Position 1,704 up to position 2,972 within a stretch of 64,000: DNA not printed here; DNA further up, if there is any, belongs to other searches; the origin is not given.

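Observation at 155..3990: Complete Preiss-Handler NAD+ operon (pncB, nadM-Nudix, nadE) in a lytic phage: candidate third route of phage NAD+ reconstitution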

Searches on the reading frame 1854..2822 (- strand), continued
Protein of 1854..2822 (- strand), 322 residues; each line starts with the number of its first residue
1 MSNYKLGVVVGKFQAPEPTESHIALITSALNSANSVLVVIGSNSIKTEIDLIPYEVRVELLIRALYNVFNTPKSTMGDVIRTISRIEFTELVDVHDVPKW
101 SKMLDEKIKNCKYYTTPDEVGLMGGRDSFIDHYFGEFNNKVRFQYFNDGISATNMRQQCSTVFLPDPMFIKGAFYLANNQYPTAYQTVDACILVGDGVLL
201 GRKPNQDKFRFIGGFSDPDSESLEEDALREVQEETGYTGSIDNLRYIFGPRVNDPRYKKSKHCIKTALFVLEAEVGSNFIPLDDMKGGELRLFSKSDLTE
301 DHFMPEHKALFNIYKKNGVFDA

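Call 92: fold_search(model_id=the predicted structure, library=pdb)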
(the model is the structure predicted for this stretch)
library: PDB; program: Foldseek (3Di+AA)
matches with E <= 10: 1412; with E <= 0.001: 452
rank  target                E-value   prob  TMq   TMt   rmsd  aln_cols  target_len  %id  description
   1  2qjt_A                4.1e-18  1.00  0.39  0.37  16.5       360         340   19  Crystal structure of a bifunctional NMN adenylyltransferase/ADP ribose pyrophosphatase complexed with AMP and MN ion f (released 2008-03-04)
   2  2qjt_B                3.5e-17  1.00  0.39  0.37  15.9       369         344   18  Crystal structure of a bifunctional NMN adenylyltransferase/ADP ribose pyrophosphatase complexed with AMP and MN ion f (released 2008-03-04)
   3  2r5w_B                3.5e-17  1.00  0.39  0.36  16.3       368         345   18  Crystal structure of a bifunctional NMN adenylyltransferase/ADP ribose pyrophosphatase from Francisella tularensis (released 2008-03-04)
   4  2qjo_C                1.5e-16  1.00  0.38  0.38  16.7       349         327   16  crystal structure of a bifunctional NMN adenylyltransferase/ADP ribose pyrophosphatase (NadM) complexed with ADPRP and (released 2008-03-11)
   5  2qjo_B                3.4e-16  1.00  0.38  0.36  17.1       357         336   17  crystal structure of a bifunctional NMN adenylyltransferase/ADP ribose pyrophosphatase (NadM) complexed with ADPRP and (released 2008-03-11)
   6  2qjo_A                5.2e-16  1.00  0.39  0.38  16.8       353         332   16  crystal structure of a bifunctional NMN adenylyltransferase/ADP ribose pyrophosphatase (NadM) complexed with ADPRP and (released 2008-03-11)
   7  2fml_A                5.4e-09  1.00  0.35  0.43   6.7       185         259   19  Crystal structure of MutT/nudix family protein from Enterococcus faecalis (released 2006-02-21)
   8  3hhj_A                9.3e-09  1.00  0.34  0.78   3.2       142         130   20  Crystal structure of mutator mutT from Bartonella henselae (released 2009-05-26)
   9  7sp3                  1.8e-08  1.00  0.31  0.59   5.3       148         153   18  E. coli RppH bound to Ap4A (released 2022-03-09)
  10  6vck_B                1.9e-08  1.00  0.31  0.56   5.4       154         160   18  Crystal structure of E.coli RppH-DapF in complex with GDP, Mg2+ and F- (released 2020-02-05)
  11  3dku_F                2.3e-08  1.00  0.35  0.70   2.9       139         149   21  Crystal structure of Nudix hydrolase Orf153, ymfB, from Escherichia coli K-1 (released 2009-06-30)
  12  3hhj_B                2.4e-08  1.00  0.34  0.77   3.2       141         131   21  Crystal structure of mutator mutT from Bartonella henselae (released 2009-05-26)
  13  3a6t_A                2.7e-08  1.00  0.33  0.77   3.2       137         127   20  Crystal structure of MutT-8-OXO-DGMP complex (released 2009-10-27)
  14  3gz8_C                2.7e-08  1.00  0.36  0.69   4.7       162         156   19  Cocrystal structure of NUDIX domain of Shewanella oneidensis NrtR complexed with ADP ribose (released 2009-06-09)
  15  3a6v_A                3.1e-08  1.00  0.33  0.81   3.1       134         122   19  Crystal structure of the MutT protein in MN(II) bound holo form (released 2009-10-27)
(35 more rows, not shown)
